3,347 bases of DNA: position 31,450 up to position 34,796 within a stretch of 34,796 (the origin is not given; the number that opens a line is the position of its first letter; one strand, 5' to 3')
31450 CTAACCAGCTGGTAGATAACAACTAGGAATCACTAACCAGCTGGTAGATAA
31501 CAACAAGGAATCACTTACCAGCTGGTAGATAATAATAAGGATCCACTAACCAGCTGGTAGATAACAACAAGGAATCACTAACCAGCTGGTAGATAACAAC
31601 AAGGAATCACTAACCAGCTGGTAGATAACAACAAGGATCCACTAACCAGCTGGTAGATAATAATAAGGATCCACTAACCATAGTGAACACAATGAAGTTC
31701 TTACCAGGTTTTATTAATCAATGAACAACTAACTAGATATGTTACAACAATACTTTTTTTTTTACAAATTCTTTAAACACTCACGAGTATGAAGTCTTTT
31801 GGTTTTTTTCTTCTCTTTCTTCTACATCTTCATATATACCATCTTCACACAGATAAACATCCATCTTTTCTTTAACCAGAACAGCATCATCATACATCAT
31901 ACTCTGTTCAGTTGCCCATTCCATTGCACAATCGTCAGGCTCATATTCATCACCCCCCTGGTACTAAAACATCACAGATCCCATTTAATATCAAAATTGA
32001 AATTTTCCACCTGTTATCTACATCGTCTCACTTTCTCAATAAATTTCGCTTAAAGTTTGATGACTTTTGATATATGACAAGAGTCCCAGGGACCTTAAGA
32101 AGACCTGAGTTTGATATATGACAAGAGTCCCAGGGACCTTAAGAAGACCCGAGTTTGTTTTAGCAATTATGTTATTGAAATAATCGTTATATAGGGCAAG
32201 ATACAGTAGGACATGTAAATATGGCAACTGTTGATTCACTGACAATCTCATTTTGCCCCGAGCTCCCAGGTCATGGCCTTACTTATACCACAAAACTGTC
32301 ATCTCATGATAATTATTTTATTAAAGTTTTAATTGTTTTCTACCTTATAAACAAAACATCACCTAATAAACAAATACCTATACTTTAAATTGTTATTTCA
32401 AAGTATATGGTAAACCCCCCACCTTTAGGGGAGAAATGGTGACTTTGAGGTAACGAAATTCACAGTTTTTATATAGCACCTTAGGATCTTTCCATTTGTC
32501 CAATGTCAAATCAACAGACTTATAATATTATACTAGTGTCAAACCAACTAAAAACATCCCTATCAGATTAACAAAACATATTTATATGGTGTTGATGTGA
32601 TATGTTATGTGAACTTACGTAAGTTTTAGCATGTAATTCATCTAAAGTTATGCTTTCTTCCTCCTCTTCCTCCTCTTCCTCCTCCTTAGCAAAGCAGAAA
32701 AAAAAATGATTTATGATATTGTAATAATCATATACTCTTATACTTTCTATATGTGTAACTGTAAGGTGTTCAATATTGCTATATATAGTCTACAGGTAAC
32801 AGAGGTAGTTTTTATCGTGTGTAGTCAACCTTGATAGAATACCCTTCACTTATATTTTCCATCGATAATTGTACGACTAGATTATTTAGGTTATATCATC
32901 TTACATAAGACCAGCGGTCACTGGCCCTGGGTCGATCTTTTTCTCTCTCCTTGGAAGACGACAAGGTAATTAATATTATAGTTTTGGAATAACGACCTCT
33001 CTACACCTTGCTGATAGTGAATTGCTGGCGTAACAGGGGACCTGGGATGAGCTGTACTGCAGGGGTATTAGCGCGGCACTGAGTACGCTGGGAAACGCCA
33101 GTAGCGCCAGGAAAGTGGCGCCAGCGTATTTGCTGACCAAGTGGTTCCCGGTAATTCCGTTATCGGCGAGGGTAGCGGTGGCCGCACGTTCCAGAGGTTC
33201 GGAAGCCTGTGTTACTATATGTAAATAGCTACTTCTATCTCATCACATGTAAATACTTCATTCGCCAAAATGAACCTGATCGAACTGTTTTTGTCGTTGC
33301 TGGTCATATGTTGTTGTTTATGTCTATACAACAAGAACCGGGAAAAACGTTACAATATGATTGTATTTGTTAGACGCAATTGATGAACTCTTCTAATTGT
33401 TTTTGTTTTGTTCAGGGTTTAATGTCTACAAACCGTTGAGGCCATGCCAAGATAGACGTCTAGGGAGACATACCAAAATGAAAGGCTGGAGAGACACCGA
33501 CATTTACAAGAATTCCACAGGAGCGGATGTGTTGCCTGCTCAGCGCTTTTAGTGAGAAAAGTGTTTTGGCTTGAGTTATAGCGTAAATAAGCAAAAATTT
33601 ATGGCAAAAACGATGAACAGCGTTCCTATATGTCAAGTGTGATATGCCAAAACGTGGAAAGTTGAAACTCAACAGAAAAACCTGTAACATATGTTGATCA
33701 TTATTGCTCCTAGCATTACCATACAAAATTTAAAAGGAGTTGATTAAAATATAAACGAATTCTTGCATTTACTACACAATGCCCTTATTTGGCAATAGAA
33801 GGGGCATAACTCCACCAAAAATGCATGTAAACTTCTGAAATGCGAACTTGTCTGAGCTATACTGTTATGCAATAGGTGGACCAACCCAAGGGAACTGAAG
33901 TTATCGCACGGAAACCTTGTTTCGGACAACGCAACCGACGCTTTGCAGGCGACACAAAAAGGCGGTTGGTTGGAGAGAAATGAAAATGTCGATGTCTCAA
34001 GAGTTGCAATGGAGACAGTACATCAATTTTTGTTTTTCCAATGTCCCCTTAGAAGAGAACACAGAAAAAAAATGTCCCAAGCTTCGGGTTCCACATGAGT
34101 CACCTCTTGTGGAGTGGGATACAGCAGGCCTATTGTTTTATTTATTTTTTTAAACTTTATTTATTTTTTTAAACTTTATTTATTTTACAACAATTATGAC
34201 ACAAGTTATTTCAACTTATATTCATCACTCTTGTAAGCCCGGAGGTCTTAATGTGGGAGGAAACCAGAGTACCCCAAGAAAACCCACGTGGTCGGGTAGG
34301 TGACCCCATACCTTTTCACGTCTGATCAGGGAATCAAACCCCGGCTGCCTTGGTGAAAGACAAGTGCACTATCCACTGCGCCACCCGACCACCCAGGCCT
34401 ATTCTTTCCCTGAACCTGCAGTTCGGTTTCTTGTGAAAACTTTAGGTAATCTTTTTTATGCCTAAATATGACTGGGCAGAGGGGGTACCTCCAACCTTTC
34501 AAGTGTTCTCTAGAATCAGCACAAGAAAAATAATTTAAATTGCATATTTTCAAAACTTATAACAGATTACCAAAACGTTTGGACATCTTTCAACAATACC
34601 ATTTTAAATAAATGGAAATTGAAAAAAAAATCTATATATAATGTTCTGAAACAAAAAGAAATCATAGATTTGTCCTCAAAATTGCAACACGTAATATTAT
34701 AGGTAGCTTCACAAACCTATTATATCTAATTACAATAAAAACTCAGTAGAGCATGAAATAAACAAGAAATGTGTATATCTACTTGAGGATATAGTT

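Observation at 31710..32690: Phase-consistent two-exon 3' end of a minus-strand gene (poly-Glu exon, GTAAGT donor, terminal exon, AATAAA)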

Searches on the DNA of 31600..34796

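Call 44: search_rna_families(source=window, start=31600, end=34796, threshold=evalue, max_evalue=1)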
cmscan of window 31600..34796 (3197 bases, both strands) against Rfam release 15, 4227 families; matches with E-value up to 1: 2.
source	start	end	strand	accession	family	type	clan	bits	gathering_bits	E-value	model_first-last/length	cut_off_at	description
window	34319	34389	-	RF00005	tRNA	Gene; tRNA;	CL00001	23.7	29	0.089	1-71/71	no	tRNA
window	34581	34648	+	RF01414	Dicty_Class_I_RNA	Gene;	-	23.5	41.5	0.3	1-56/56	no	Class I RNA from Dictyostelium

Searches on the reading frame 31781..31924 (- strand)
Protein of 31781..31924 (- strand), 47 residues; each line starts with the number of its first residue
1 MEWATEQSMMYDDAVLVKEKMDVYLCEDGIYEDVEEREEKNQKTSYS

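Call 15: find_encoding_contigs(protein=window:31781-31924:-, flank=10000)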
Protein window:31781-31924:- (47 aa): no gene with exactly this product is on record in the collection.
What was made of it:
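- On Spliceosomal protein-coding gene (two-exon 3' end): An exact-product lookup of the 47-aa ATG ORF found nothing (call 15).
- No identical called gene is on record (call 15).
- Tried and rejected: the exact-product lookup (call 15).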

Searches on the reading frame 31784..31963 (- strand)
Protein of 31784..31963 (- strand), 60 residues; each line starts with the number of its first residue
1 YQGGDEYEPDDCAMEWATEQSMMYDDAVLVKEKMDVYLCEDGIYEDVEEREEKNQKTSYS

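Call 16: search_protein_representatives(protein=window:31784-31963:-)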
Query: 60 residues. Proteins with E-value up to 0.001 (for the whole library): 2; up to 1e-10: 0; up to 1e-30: 0. The best 2 are listed.
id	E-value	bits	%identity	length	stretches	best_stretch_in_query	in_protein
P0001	1.3e-04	38.1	67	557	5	36-47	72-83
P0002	9.2e-04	35.4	47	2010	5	9-27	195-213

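Call 39: find_related_loci(query=window:31784-31963:-, collection=metagenome_contigs, flank=10000)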
Query seq(60 aa) (60 aa) in metagenome_contigs; peptide patterns used: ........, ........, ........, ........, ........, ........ (x = any residue, [..] = any of these).
185 stretches matched a pattern, but none encodes a relative of the query by tblastn (E <= 1e-3).
